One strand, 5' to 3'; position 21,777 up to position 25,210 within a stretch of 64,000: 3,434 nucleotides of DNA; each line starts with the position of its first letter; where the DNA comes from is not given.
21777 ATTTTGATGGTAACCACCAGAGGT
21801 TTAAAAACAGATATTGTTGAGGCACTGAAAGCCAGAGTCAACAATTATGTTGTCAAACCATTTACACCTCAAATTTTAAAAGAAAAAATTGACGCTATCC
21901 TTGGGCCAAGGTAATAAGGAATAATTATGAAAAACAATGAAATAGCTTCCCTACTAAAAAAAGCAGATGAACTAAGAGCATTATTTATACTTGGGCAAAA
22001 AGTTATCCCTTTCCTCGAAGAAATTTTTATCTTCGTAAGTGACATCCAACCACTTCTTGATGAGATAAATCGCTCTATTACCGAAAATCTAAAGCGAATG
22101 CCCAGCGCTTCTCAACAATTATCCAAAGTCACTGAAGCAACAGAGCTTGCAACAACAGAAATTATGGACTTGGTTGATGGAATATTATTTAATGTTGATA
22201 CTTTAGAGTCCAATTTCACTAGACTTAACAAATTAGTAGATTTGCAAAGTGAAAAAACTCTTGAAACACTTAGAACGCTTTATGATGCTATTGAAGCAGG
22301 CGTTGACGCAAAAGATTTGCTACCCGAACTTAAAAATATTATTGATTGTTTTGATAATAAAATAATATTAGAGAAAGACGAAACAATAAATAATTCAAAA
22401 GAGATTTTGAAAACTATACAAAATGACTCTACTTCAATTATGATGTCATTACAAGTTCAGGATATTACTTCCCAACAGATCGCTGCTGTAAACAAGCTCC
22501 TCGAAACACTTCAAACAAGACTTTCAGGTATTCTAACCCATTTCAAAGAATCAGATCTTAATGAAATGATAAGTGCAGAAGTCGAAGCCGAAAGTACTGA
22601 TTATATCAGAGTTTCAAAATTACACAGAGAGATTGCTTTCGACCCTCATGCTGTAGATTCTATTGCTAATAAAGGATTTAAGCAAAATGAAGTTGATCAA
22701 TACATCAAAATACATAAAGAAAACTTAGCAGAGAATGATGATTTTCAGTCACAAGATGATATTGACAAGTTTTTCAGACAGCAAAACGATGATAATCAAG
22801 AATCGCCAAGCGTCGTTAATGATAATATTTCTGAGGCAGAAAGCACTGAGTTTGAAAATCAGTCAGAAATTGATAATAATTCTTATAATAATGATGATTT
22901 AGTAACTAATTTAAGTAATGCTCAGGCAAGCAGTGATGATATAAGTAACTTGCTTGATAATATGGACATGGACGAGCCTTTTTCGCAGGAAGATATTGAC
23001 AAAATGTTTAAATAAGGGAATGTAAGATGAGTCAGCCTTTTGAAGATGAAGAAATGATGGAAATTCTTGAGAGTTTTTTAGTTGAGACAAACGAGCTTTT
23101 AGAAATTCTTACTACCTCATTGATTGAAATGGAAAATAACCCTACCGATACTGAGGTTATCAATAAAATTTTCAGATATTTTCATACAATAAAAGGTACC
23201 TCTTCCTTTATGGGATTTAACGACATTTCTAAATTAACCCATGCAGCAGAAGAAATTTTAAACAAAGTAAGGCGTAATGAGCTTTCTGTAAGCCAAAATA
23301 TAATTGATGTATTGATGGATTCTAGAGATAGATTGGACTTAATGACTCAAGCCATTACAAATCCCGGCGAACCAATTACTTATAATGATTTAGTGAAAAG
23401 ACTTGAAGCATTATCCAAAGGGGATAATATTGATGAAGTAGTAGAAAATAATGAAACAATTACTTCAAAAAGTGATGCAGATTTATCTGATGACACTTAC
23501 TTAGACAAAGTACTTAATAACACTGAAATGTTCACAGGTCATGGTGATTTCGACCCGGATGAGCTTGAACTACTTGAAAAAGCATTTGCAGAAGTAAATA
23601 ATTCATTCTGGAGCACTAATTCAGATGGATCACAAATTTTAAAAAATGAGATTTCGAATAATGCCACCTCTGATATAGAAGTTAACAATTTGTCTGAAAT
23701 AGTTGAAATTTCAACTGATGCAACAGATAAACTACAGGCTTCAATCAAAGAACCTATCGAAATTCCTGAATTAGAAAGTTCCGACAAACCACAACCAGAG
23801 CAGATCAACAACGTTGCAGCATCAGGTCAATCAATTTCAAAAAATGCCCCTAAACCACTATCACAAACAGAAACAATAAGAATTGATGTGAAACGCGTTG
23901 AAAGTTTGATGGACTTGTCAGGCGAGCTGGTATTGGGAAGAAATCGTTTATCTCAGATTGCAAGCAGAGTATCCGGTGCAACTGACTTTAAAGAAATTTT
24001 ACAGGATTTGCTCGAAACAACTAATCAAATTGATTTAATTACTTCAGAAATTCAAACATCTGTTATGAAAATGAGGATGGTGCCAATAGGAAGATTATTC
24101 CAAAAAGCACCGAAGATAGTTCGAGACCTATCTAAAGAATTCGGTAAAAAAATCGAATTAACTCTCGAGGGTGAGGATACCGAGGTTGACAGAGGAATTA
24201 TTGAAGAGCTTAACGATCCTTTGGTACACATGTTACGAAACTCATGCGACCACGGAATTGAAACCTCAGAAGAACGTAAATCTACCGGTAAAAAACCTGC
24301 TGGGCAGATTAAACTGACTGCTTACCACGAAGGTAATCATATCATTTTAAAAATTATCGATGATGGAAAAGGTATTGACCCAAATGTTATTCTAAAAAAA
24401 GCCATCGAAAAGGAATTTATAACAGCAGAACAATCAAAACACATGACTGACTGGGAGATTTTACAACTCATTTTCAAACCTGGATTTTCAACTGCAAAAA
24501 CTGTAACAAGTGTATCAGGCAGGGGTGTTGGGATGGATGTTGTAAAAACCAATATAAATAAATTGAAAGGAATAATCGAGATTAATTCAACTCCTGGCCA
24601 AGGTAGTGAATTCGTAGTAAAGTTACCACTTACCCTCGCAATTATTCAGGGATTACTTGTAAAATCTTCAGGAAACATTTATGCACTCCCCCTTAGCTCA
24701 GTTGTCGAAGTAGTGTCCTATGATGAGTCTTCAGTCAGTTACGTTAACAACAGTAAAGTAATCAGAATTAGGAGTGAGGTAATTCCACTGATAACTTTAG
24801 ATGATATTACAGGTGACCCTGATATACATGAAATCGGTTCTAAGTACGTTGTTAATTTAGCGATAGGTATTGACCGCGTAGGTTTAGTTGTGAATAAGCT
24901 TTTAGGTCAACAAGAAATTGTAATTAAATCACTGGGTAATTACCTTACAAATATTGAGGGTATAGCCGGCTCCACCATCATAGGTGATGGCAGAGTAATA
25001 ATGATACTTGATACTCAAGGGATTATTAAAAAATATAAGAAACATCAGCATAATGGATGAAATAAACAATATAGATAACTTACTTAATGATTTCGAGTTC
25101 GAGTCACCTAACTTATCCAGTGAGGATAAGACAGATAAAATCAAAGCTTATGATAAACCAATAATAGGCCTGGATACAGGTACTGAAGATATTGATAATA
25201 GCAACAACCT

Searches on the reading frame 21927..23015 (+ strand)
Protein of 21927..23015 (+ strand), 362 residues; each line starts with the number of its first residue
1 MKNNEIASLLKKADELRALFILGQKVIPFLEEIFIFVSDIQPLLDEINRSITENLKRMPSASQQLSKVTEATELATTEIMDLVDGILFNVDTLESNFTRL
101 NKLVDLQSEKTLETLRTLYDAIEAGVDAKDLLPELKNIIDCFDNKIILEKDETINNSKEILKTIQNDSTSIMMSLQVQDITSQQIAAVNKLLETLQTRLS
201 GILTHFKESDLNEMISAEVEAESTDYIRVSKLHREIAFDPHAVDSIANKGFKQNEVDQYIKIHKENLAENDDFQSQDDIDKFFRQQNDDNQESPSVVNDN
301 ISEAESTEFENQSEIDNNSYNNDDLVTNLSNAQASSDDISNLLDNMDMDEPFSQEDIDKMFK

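Call 64: search_protein_families(library=pfam, proteins=[window:21927-23015:+], max_evalue=0.00001)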
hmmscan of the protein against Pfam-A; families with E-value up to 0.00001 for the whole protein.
window:21927-23015:+ (362 aa): 1 family
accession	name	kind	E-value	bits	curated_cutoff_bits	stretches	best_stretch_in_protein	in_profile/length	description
PF04344.18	CheZ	-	5.6e-07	30.1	30.7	1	47-239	23-165/203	Chemotaxis phosphatase, CheZ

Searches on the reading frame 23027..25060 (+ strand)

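Call 37: search_protein_families(library=pfam, proteins=[window:23027-25060:+], max_evalue=0.00001)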
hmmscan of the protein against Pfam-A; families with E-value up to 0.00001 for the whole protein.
window:23027-25060:+ (677 aa): 4 families
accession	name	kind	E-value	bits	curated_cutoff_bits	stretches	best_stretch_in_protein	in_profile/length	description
PF01584.24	CheW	-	2.5e-24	85.9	23.5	1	541-669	1-136/138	CheW-like domain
PF02518.31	HATPase_c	-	2.7e-17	63.6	26.4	1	397-536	4-110/111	Histidine kinase-, DNA gyrase B-, and HSP90-like ATPase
PF02895.20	H-kinase_dim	-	2.1e-16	60.6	23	1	282-349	2-68/68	Signal transducing histidine kinase, homodimeric domain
PF01627.28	Hpt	-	1.1e-14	54.9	24.6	1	12-108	1-79/84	Hpt domain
